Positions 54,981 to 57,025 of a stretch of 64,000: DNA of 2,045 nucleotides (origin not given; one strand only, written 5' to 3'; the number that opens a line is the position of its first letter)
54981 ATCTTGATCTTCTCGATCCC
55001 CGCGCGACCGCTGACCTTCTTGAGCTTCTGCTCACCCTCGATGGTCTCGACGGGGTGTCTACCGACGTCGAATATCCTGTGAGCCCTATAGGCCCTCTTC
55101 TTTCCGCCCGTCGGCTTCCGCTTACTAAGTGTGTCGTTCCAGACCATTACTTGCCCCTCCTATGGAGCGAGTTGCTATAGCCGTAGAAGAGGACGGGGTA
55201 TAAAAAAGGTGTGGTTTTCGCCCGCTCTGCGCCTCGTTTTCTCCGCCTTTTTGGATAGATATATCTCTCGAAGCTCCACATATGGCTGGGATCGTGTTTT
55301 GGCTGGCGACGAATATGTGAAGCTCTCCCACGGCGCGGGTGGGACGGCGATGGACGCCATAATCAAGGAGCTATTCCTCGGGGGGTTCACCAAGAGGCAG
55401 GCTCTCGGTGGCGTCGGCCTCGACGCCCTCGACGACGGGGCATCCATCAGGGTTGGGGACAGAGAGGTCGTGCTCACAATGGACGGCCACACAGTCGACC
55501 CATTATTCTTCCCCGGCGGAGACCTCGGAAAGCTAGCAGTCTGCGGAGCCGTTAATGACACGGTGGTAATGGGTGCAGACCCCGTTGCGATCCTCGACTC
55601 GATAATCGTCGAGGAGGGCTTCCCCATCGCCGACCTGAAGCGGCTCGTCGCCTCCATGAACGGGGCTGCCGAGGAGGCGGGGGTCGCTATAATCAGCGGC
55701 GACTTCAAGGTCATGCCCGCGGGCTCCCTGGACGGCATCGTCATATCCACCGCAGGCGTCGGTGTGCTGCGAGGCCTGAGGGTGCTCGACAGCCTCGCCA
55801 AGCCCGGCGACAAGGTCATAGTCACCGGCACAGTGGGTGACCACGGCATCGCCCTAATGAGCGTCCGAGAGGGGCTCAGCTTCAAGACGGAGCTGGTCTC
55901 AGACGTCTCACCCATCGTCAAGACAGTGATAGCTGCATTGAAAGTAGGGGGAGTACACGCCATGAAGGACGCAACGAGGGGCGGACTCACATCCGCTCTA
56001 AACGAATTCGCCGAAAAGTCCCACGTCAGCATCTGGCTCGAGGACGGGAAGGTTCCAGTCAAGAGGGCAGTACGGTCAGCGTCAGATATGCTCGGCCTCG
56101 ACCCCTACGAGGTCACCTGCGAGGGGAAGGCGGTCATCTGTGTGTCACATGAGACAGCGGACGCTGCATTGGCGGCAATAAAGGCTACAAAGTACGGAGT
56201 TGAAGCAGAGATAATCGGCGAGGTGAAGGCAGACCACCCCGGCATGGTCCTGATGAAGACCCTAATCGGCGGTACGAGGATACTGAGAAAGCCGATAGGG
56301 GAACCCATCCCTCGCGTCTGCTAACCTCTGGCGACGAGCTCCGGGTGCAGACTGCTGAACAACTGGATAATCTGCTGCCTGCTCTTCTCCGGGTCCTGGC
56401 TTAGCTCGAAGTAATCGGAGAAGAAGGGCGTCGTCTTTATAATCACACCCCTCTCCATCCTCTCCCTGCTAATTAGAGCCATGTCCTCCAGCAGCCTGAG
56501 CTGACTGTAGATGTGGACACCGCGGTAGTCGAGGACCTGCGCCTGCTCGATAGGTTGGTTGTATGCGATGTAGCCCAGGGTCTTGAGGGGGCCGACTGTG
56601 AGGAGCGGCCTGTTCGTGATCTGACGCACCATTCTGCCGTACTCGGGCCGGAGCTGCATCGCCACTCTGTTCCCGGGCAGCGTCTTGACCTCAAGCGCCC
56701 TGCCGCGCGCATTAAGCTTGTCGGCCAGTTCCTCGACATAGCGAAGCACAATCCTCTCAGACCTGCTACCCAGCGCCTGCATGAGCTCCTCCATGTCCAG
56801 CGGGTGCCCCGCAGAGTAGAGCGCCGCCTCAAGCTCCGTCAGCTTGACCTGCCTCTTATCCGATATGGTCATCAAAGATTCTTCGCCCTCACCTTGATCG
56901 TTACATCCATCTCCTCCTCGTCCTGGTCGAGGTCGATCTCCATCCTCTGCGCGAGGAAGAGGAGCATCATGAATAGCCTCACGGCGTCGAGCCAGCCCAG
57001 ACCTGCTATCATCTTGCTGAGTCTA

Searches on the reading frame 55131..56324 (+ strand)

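Call 72: search_protein_families(library=pfam, proteins=[window:55131-56324:+], max_evalue=0.0001)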
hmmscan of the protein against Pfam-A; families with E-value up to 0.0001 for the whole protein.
window:55131-56324:+ (397 aa): 2 families
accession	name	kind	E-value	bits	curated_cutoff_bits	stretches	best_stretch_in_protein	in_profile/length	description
PF02769.27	AIRS_C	-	3.5e-26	92.7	23.1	1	224-369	1-149/156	AIR synthase related protein, C-terminal domain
PF00586.29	AIRS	-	1.8e-22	80.3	24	1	101-212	2-111/112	AIR synthase related protein, N-terminal domain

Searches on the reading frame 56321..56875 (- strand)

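Call 72: search_protein_families(library=pfam, proteins=[window:56321-56875:-], max_evalue=0.0001)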
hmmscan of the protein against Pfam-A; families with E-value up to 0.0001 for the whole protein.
window:56321-56875:- (184 aa): 1 family
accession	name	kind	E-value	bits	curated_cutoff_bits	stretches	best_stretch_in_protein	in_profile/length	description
PF04079.22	SMC_ScpB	-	3.1e-27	95.6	27.4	1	14-160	2-153/160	Segregation and condensation complex subunit ScpB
